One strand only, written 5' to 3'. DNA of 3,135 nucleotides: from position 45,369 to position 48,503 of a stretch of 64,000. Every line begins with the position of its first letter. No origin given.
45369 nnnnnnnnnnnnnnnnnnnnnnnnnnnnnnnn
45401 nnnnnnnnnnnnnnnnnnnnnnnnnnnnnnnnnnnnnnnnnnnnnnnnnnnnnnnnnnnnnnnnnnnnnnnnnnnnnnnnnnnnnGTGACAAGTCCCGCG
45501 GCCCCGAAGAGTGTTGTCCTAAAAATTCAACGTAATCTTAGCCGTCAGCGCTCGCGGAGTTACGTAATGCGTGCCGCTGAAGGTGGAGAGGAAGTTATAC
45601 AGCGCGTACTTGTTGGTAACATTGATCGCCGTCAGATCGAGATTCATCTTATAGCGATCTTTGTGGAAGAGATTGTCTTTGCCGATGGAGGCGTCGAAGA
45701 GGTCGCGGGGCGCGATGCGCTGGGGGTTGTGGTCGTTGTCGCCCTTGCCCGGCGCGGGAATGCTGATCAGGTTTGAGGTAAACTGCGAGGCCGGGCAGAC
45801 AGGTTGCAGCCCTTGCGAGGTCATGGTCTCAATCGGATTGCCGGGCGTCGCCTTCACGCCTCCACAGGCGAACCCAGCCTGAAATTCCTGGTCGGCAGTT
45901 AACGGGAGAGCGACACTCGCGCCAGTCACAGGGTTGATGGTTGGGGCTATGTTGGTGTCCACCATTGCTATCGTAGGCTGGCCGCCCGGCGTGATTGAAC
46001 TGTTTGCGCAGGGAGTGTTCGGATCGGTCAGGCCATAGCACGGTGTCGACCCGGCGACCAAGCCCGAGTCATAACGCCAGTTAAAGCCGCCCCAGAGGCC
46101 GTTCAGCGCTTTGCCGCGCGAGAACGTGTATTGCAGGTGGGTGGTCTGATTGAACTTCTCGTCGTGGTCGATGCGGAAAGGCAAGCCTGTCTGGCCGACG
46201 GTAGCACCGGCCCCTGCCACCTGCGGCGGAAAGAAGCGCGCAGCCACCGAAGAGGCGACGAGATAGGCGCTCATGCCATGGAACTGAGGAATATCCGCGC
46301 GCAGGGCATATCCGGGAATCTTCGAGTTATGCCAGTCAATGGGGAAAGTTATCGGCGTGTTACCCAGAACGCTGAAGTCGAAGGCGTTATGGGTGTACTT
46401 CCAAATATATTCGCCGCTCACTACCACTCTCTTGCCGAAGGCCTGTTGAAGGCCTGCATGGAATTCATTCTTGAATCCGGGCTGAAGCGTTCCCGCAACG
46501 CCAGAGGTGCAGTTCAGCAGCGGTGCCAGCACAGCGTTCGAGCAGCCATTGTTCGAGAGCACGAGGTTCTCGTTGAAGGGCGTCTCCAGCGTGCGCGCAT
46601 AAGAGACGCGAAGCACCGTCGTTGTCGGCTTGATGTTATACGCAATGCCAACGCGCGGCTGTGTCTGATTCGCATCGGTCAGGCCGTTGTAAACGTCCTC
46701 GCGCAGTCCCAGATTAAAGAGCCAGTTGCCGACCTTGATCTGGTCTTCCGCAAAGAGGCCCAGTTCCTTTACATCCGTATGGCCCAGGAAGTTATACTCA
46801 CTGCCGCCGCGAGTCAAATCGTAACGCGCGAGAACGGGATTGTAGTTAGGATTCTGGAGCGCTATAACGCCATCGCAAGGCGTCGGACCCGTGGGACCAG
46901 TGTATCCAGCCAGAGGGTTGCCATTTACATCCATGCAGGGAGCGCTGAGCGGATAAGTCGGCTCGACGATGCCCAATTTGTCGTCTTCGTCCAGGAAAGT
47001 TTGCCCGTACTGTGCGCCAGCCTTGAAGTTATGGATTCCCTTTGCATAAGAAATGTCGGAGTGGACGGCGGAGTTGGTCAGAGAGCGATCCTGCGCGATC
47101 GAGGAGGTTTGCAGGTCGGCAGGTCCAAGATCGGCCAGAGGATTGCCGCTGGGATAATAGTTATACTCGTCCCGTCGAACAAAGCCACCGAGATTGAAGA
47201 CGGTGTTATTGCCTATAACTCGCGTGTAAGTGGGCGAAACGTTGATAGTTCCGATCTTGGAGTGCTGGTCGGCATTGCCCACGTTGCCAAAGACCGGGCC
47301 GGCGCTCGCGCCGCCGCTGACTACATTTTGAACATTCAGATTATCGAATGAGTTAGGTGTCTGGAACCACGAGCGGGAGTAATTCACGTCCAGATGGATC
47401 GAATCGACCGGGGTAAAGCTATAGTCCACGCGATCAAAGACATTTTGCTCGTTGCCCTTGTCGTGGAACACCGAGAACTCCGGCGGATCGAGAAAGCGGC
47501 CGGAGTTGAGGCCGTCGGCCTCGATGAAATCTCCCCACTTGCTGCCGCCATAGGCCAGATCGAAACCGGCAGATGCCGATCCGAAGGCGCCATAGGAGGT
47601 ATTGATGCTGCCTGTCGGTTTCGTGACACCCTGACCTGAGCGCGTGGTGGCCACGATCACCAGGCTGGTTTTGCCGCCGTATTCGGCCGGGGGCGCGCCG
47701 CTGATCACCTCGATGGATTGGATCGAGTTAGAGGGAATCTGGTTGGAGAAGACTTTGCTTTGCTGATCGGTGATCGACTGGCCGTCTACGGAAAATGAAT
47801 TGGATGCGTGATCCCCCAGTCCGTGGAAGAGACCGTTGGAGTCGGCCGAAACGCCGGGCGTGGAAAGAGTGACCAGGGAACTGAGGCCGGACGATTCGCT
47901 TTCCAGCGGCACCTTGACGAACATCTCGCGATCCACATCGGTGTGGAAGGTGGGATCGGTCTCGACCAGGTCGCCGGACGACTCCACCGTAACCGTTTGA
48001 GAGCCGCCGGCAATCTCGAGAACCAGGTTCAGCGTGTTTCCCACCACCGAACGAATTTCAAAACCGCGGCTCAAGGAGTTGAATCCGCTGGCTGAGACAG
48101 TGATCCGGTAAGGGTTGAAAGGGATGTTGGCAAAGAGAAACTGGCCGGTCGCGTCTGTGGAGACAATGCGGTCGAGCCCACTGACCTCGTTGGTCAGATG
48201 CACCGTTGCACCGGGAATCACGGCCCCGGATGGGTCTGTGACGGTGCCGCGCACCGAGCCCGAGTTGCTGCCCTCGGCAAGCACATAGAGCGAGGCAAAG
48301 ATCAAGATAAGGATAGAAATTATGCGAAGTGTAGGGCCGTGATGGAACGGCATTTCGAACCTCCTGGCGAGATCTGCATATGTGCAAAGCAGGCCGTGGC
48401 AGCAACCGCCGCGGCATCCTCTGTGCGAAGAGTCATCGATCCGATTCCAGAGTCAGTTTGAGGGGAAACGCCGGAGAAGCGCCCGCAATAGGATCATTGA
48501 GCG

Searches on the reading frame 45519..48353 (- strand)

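Call 103: search_protein_families(library=pfam, proteins=[window:45519-48353:-], max_evalue=0.00001)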
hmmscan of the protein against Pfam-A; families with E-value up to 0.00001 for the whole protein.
window:45519-48353:- (944 aa): 3 families
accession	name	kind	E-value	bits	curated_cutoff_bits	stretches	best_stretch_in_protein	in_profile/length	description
PF13620.12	CarboxypepD_reg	-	4.6e-18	65.8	32.3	1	33-112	1-81/82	Carboxypeptidase regulatory-like domain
PF13715.12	CarbopepD_reg_2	-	6.7e-09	36.1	32.2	1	34-111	1-75/88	CarboxypepD_reg-like domain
PF07715.20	Plug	-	2.6e-06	28.3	23.9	1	164-228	38-102/107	TonB-dependent Receptor Plug Domain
